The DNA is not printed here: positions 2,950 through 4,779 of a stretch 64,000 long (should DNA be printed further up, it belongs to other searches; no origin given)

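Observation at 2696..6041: Five overlapping genes form a vitamin-salvage operon (ykoF-like, pnuC, NRK kinase, DUF4301, arfB); DUF4301 may supply a missing enzymatic step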

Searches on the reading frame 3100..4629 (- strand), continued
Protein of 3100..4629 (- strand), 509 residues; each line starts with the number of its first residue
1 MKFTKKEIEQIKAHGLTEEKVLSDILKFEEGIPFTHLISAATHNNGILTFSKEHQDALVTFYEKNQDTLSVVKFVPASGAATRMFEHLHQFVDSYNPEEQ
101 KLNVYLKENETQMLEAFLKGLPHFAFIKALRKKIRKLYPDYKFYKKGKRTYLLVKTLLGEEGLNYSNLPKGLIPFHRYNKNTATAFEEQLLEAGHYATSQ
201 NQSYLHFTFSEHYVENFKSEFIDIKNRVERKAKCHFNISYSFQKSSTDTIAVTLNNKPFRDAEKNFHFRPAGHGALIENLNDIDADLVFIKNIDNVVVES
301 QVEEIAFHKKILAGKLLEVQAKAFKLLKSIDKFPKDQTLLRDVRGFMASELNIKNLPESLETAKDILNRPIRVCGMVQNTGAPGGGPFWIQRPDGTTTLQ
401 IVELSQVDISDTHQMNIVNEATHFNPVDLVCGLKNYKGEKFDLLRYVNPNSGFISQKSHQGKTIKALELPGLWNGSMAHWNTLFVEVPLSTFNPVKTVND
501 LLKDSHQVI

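Call 31: predict_structure(alignment_id=A1)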
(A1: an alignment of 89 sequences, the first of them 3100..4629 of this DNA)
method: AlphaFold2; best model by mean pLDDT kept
length: 509 residues; sequences in the alignment: 89
mean_pLDDT: 95.6   pTM: 0.93
mean pLDDT of the five models: 95.6, 95.5, 95.2, 94.8, 94.4
residues with pLDDT >= 90: 480; 70-90: 28; 50-70: 1; < 50: 0
segments of 3 or more residues with pLDDT < 50: none
pLDDT, mean of each block of 10 residues (from residue 1): 96 96 97 96 96 98 98 92 96 97 93 96 97 98 97 98 97 96 97 98 96 92 94 96 94 98 96 91 98 96 98 99 99 98 97 96 98 96 88 93 94 96 92 98 95 94 95 91 97 96 92
secondary structure, 60 per line:
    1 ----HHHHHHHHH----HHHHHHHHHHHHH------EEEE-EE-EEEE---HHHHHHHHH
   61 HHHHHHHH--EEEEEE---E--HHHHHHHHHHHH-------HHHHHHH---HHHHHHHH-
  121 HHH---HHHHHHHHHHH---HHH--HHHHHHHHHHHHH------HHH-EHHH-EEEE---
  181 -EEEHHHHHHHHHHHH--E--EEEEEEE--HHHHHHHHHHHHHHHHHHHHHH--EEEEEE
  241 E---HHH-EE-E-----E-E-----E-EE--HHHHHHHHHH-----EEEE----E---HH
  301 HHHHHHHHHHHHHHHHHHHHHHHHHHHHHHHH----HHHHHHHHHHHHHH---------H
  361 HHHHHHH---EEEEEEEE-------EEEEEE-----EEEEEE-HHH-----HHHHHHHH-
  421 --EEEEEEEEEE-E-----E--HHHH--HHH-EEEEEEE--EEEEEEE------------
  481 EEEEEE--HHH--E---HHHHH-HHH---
elements in order: H5-13 H18-30 E37-40 E45-48 H52-68 E71-76 H83-94 H102-108 H112-119 H127-137 H146-158 E174-177 E182-184 H185-196 E202-208 H211-232 E235-241 H272-281 E287-290 H299-332 H337-350 H360-367 E371-378 E386-391 E397-402 H412-419 E423-432 H443-446 E453-459 E462-468 E481-486 H498-502

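Call 33: fold_search(model_id=the predicted structure, library=pdb)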
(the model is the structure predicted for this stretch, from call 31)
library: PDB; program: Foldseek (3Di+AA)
matches with E <= 10: 549; with E <= 0.001: 51
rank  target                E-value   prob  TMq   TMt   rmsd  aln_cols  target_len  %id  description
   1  3r3i_A                2.7e-10  1.00  0.48  0.53   6.7       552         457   15  Crystal Structure of C-terminal truncation of UDP-glucose Pyrophosphorylase of Homo sapiens (released 2012-03-21)
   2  2icx_B                2.7e-10  1.00  0.46  0.51   6.8       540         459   14  Crystal Structure of a Putative UDP-glucose Pyrophosphorylase from Arabidopsis Thaliana with Bound UTP (released 2006-09-26)
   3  2icy_MODEL_1_B        3.5e-10  1.00  0.46  0.50   7.0       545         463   14  Crystal Structure of a Putative UDP-glucose Pyrophosphorylase from Arabidopsis Thaliana with Bound UDP-glucose (released 2006-10-03)
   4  3r2w_A                4.1e-10  1.00  0.39  0.43   5.9       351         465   18  Crystal Structure of UDP-glucose Pyrophosphorylase of Homo Sapiens (released 2012-02-08)
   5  5nzj                  1.1e-09  1.00  0.43  0.45   8.0       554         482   12  Crystal structure of UDP-glucose pyrophosphorylase G45Y mutant from Leishmania major in complex with UDP-glucose (released 2018-04-18)
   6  2icx_A                1.5e-09  1.00  0.45  0.49   8.0       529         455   14  Crystal Structure of a Putative UDP-glucose Pyrophosphorylase from Arabidopsis Thaliana with Bound UTP (released 2006-09-26)
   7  5nzg                  1.6e-09  1.00  0.45  0.47   8.4       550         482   11  Crystal structure of UDP-glucose pyrophosphorylase S374W mutant from Leishmania major in complex with UDP-glucose (released 2018-04-18)
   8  6tn3_B                1.9e-09  1.00  0.50  0.55   6.1       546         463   10  Crystal Structure of Aspergillus fumigatus UDP-N-acetylglucosamine pyrophosphorylase in complex with GlcNAc-1P (released 2020-04-01)
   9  4r7p_A                1.9e-09  1.00  0.50  0.52   6.3       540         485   14  Human UDP-glucose pyrophosphorylase isoform 1 in complex with UDP-glucose (released 2015-04-22)
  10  2i5k_A                1.9e-09  1.00  0.48  0.52   6.9       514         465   14  Crystal structure of Ugp1p (released 2006-11-28)
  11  3r2w_B                2.0e-09  1.00  0.39  0.43   5.8       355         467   18  Crystal Structure of UDP-glucose Pyrophosphorylase of Homo Sapiens (released 2012-02-08)
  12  8yp3_C                2.8e-09  1.00  0.50  0.54   6.4       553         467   11  Crystal structure of UDP-N-acetylglucosamine pyrophosphorylase from Spodoptera frugiperda in complex with UDP-GlcNAc (released 2024-08-07)
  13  3r3i_D                3.0e-09  1.00  0.48  0.52   7.0       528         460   16  Crystal Structure of C-terminal truncation of UDP-glucose Pyrophosphorylase of Homo sapiens (released 2012-03-21)
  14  3r3i_B                3.0e-09  1.00  0.46  0.50   9.9       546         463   16  Crystal Structure of C-terminal truncation of UDP-glucose Pyrophosphorylase of Homo sapiens (released 2012-03-21)
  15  2yqc                  4.8e-09  1.00  0.49  0.52   6.9       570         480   12  Crystal Structure of uridine-diphospho-N-acetylglucosamine pyrophosphorylase from Candida albicans, in the apo-like form (released 2007-05-22)
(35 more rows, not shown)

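Call 42: find_encoding_contigs(protein=P0105, flank=8000, max_places=4)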
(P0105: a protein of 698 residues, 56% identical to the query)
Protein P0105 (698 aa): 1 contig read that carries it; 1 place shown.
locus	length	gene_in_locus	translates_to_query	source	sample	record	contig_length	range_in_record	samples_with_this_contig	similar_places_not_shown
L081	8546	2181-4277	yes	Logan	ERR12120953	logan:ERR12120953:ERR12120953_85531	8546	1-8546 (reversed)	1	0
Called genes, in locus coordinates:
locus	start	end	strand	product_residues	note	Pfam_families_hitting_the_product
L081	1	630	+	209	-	PF01648:ACPS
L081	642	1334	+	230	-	PF01884:PcrB, PF00977:His_biosynth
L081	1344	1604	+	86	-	PF01910:Thiamine_BP (weak)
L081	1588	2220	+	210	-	PF04973:NMN_transporter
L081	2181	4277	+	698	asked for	PF13521:AAA_28, PF14134:DUF4301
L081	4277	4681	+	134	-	PF00472:RF-1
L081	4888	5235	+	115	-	-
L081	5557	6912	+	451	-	PF00072:Response_reg, PF00158:Sigma54_activat, PF14532:Sigma54_activ_2, PF25601:AAA_lid_14, PF02954:HTH_8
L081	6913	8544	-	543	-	?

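Call 43: search_solved_structures(query=A1, max_evalue=0.01, show_alignments=3)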
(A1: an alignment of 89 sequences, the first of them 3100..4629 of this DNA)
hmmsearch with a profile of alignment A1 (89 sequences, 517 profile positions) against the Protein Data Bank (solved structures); distinct sequences matched with E-value up to 0.01: 0.

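Call 44: search_solved_structures(query=A1, max_evalue=10, show_alignments=4)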
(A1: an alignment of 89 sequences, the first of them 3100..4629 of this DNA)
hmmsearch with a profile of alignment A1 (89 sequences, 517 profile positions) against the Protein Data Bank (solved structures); distinct sequences matched with E-value up to 10: 0.

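Call 73: find_homologous_proteins(query=P0246, max_evalue=1e-20)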
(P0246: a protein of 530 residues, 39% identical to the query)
Query P0246 (530 aa): 8000 proteins with E <= 1e-20 among 8000 candidates; the best 120 are listed.
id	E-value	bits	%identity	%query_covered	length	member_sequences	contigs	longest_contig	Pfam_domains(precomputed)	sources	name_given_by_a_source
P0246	0.0e+0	1201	100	100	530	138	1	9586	PF14134.12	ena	-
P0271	0.0e+0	1037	88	98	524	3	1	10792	PF14134.12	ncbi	ncbi:MAG: DUF4301 family protein [Syntrophobacteria bacterium]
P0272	2.6e-292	988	83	99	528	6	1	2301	PF14134.12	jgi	jgi:hypothetical protein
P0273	2.0e-285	966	82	98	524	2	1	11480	PF14134.12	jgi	jgi:hypothetical protein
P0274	2.0e-270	916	77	99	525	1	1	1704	PF14134.12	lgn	-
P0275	4.7e-270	915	77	99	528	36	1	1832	PF14134.12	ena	-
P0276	7.6e-254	861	73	99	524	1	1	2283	PF14134.12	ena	-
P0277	3.0e-252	856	71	100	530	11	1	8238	PF14134.12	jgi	jgi:hypothetical protein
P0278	6.3e-250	848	70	100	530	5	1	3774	PF14134.12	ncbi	-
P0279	1.9e-249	847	71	100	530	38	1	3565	PF14134.12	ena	-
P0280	1.1e-248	844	72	99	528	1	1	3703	PF14134.12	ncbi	-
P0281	8.7e-248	841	72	99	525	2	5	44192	PF14134.12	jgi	jgi:hypothetical protein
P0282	8.8e-248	841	71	100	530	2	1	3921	PF14134.12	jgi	jgi:hypothetical protein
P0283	1.3e-247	841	71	99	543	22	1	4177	PF14134.12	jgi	jgi:hypothetical protein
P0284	1.9e-246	837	70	99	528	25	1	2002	PF14134.12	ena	-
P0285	3.1e-246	836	70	99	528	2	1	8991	PF14134.12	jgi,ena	-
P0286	4.7e-246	836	69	100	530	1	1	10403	PF14134.12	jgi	jgi:hypothetical protein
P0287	1.2e-245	834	69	100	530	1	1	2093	PF14134.12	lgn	-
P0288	2.5e-245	833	70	100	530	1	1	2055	PF14134.12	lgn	-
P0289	2.0e-244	830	79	89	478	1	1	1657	PF14134.12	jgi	jgi:hypothetical protein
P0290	3.9e-244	829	70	99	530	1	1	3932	PF14134.12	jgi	jgi:hypothetical protein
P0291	8.8e-244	828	70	99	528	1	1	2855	PF14134.12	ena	-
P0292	9.3e-244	828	70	99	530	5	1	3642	PF14134.12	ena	-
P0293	1.1e-243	828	71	99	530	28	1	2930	PF14134.12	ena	-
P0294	4.2e-243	826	70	98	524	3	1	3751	PF14134.12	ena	-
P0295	7.0e-243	825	70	99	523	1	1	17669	PF14134.12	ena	-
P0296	7.3e-242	822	70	99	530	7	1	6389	PF14134.12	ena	-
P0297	1.0e-240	818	69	99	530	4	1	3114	PF14134.12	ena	-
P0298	1.8e-239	814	69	99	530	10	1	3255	PF14134.12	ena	-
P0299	2.5e-239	813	68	99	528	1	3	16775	PF14134.12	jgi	jgi:hypothetical protein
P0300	3.6e-239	813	68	98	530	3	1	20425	PF14134.12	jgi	jgi:hypothetical protein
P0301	4.9e-239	812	69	99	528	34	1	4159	PF14134.12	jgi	jgi:hypothetical protein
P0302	5.0e-239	812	69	99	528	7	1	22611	PF14134.12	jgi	jgi:hypothetical protein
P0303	7.6e-239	812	69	99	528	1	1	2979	PF14134.12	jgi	-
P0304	3.0e-238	810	68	99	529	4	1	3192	PF14134.12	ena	-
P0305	2.1e-237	807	69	99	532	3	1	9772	PF14134.12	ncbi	-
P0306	3.0e-237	807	70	98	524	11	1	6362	PF14134.12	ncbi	-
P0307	4.6e-237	806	68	99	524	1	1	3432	PF14134.12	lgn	-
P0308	5.6e-237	806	68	99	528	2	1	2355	PF14134.12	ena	-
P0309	5.8e-237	806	68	99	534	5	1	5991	PF14134.12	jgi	jgi:hypothetical protein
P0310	1.4e-235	801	68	99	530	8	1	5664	PF14134.12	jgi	-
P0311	1.5e-233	794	68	98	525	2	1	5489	PF14134.12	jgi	jgi:hypothetical protein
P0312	4.6e-233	793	67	99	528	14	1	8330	PF14134.12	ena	-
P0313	3.0e-231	787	67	99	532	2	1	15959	PF14134.12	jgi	jgi:hypothetical protein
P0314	6.4e-228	776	67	97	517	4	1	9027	PF14134.12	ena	-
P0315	3.7e-225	767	65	99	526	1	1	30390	PF14134.12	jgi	-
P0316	4.9e-225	766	65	99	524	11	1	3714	PF14134.12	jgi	-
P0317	1.5e-222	758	64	99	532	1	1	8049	PF14134.12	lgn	-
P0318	4.0e-219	747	64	99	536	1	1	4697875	PF14134.12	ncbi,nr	ncbi:MAG: DUF4301 family protein [Deltaproteobacteria bacterium]|nr:MAG: DUF4301 family protein [Del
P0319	2.7e-217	741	64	98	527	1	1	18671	PF14134.12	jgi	jgi:hypothetical protein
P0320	4.4e-211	720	62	99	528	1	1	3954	PF14134.12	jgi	jgi:hypothetical protein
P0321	6.6e-211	720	62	99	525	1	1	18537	PF14134.12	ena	-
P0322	5.6e-210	717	62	99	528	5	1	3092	PF14134.12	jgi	jgi:hypothetical protein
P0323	1.1e-208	712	62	98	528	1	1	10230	PF14134.12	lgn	-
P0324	7.7e-208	710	61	98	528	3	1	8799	PF14134.12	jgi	jgi:hypothetical protein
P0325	5.2e-207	707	61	98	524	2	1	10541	PF14134.12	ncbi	-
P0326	3.6e-206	704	60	99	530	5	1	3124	PF14134.12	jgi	jgi:hypothetical protein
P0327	5.0e-206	704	61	98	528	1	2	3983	PF14134.12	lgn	-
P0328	7.2e-205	700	61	98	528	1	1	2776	PF14134.12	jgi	jgi:hypothetical protein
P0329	7.3e-205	700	61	98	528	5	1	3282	PF14134.12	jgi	jgi:hypothetical protein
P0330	8.9e-205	699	60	98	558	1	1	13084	PF14134.12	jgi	jgi:hypothetical protein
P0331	1.1e-204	699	60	98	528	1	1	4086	PF14134.12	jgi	-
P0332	9.8e-204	696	60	99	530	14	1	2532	PF14134.12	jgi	jgi:hypothetical protein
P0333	5.2e-200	684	59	98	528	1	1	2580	PF14134.12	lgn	-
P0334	2.3e-188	645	57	98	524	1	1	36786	PF14134.12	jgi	jgi:hypothetical protein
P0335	6.4e-187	641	61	88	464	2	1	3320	PF14134.12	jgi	jgi:hypothetical protein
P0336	3.1e-176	605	62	83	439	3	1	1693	PF14134.12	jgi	jgi:hypothetical protein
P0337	5.2e-163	562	51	98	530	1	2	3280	PF14134.12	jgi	jgi:hypothetical protein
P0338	7.4e-162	558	49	99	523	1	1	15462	PF14134.12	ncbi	-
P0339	8.5e-162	558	51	97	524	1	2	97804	PF14134.12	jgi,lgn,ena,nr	nr:DUF4301 family protein [Desulfobacterales bacterium]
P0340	2.4e-161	556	50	98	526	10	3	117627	PF14134.12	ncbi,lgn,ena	-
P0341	2.5e-161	556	48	98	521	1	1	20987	PF14134.12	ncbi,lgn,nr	ncbi:MAG: DUF4301 family protein [Deltaproteobacteria bacterium]|nr:DUF4301 family protein [Deltapro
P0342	4.3e-161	555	49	98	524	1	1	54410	PF14134.12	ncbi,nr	ncbi:MAG: DUF4301 family protein [Desulfobacterales bacterium]|nr:DUF4301 family protein [Desulfobac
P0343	5.3e-161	555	50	98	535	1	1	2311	PF14134.12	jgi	jgi:hypothetical protein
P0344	9.6e-161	554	49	98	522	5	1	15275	PF14134.12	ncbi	-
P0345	2.5e-159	550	49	98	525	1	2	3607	PF14134.12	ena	-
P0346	2.5e-159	550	48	98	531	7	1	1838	PF14134.12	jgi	-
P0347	2.9e-159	549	47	98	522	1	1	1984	PF14134.12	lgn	-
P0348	4.0e-159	549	49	98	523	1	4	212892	PF14134.12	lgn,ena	-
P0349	4.5e-159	549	49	98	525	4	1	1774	PF14134.12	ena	-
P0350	7.7e-159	548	49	98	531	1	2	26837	PF14134.12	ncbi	-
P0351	1.4e-158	547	48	99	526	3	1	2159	PF14134.12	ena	-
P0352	2.1e-158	546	48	98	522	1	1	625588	PF14134.12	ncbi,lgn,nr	ncbi:MAG: DUF4301 family protein [Candidatus Brocadiaceae bacterium]|nr:DUF4301 family protein [Cand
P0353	2.9e-158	546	49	98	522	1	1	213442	PF14134.12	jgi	jgi:hypothetical protein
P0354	4.8e-158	545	49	98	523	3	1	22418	PF14134.12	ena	-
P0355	1.1e-157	544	48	98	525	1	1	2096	PF14134.12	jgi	jgi:hypothetical protein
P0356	1.6e-157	544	48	98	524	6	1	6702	PF14134.12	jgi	jgi:hypothetical protein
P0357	1.6e-157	544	48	98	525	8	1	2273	PF14134.12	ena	-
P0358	1.8e-157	543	49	98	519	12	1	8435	PF14134.12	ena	-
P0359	2.4e-157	543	49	99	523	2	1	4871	PF14134.12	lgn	-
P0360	2.8e-157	543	49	98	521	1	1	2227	PF14134.12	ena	-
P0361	4.6e-157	542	49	98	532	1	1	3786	PF14134.12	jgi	-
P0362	5.6e-157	542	48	99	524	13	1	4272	PF14134.12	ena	-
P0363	5.9e-157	542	47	98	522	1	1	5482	PF14134.12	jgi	jgi:hypothetical protein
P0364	6.5e-157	542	47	98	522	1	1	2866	PF14134.12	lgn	-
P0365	6.6e-157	542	48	98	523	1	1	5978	PF14134.12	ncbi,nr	ncbi:MAG TPA: DUF4301 family protein [Thermodesulfobacteriota bacterium]|nr:DUF4301 family protein [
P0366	7.3e-157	541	47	98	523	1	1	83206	PF14134.12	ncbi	-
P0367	8.8e-157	541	49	98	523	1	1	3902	PF14134.12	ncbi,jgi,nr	ncbi:MAG: DUF4301 family protein [Deltaproteobacteria bacterium]|nr:DUF4301 family protein [Deltapro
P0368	9.4e-157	541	48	99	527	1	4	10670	PF14134.12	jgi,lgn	jgi:hypothetical protein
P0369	1.0e-156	541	50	98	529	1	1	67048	PF14134.12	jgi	jgi:Domain of unknown function (DUF4301)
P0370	1.3e-156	541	48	98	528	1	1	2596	PF14134.12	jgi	jgi:hypothetical protein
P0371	2.6e-156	540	48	98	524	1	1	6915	PF14134.12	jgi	jgi:hypothetical protein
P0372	3.3e-156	539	49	99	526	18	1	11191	PF14134.12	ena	-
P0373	3.5e-156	539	48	98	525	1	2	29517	PF14134.12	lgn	-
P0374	4.4e-156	539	48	98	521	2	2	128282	PF14134.12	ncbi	-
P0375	4.7e-156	539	48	98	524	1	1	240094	PF14134.12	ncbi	ncbi:MAG: DUF4301 family protein [Thermodesulfobacteriota bacterium]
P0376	7.3e-156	538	49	98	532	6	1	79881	PF14134.12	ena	-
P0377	7.5e-156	538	48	98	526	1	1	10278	PF14134.12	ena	-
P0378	7.8e-156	538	49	98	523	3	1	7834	PF14134.12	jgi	jgi:hypothetical protein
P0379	7.9e-156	538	48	98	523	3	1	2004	PF14134.12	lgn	-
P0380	8.0e-156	538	48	98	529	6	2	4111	PF14134.12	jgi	jgi:hypothetical protein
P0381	1.3e-155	537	48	98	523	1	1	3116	PF14134.12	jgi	jgi:hypothetical protein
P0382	1.3e-155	537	48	98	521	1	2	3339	PF14134.12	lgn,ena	-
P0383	1.4e-155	537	48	98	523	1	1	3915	PF14134.12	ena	-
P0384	1.4e-155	537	49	98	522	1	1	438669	PF14134.12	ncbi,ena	-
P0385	1.6e-155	537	48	98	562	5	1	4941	PF14134.12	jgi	jgi:hypothetical protein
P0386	1.8e-155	537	49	98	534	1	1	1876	PF14134.12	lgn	-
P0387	1.9e-155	537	48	96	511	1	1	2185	PF14134.12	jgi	jgi:hypothetical protein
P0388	2.1e-155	537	48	96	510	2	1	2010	PF14134.12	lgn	-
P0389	2.3e-155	536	48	98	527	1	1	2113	PF14134.12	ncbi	-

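Call 74: find_encoding_contigs(protein=P0318, flank=7000, max_places=2)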
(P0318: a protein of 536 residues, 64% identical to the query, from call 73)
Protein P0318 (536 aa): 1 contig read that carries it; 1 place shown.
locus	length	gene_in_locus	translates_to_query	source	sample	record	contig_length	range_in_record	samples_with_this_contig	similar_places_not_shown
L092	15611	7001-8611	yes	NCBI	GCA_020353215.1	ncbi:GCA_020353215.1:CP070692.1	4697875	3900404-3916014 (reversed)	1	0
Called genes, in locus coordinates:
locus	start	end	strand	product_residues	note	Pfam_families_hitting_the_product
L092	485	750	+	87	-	-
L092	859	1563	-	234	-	PF08713:DNA_alkylation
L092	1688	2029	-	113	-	PF12675:DUF3795 (weak)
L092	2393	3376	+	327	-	PF00890:FAD_binding_2 (weak), PF01266:DAO (faint), PF01946:Thi4 (faint), PF07992:Pyr_redox_2, PF12831:FAD_oxidored, PF13738:Pyr_redox_3, PF00070:Pyr_redox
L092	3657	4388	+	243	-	-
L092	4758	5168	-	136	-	-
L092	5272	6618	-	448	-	PF02878:PGM_PMM_I, PF02879:PGM_PMM_II, PF02880:PGM_PMM_III, PF00408:PGM_PMM_IV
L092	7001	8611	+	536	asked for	PF14134:DUF4301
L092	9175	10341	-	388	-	PF00365:PFK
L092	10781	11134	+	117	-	-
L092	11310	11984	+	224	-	PF00571:CBS, PF01842:ACT, PF22629:ACT_AHAS_ss (weak)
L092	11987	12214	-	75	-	PF13396:PLDc_N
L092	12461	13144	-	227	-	-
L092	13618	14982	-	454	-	-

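Call 75: find_encoding_contigs(protein=P0352, flank=7000, max_places=2)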
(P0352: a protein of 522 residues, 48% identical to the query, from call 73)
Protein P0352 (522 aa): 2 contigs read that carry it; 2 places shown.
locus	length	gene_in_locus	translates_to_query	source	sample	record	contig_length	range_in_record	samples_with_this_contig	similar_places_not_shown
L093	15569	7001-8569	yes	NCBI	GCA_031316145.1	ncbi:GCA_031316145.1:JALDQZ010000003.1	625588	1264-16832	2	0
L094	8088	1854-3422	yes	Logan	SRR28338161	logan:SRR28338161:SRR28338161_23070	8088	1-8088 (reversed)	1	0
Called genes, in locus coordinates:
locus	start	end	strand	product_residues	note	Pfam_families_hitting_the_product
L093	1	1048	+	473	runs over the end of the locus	PF13598:DUF4139 (weak)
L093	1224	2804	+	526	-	PF02028:BCCT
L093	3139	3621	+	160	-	PF03473:MOSC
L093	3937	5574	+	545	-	PF00375:SDF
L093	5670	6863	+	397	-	PF01266:DAO, PF01946:Thi4 (faint)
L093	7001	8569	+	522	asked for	PF14134:DUF4301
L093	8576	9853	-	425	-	PF01979:Amidohydro_1, PF07969:Amidohydro_3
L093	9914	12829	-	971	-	PF22548:AEP-TOTE, PF00271:Helicase_C (faint), PF00270:DEAD, PF04851:ResIII, PF13091:PLDc_2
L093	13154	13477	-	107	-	-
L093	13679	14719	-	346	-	-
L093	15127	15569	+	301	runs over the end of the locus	-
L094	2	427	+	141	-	?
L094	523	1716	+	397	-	PF01266:DAO, PF01946:Thi4 (faint)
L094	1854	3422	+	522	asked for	PF14134:DUF4301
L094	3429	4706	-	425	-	PF01979:Amidohydro_1, PF07969:Amidohydro_3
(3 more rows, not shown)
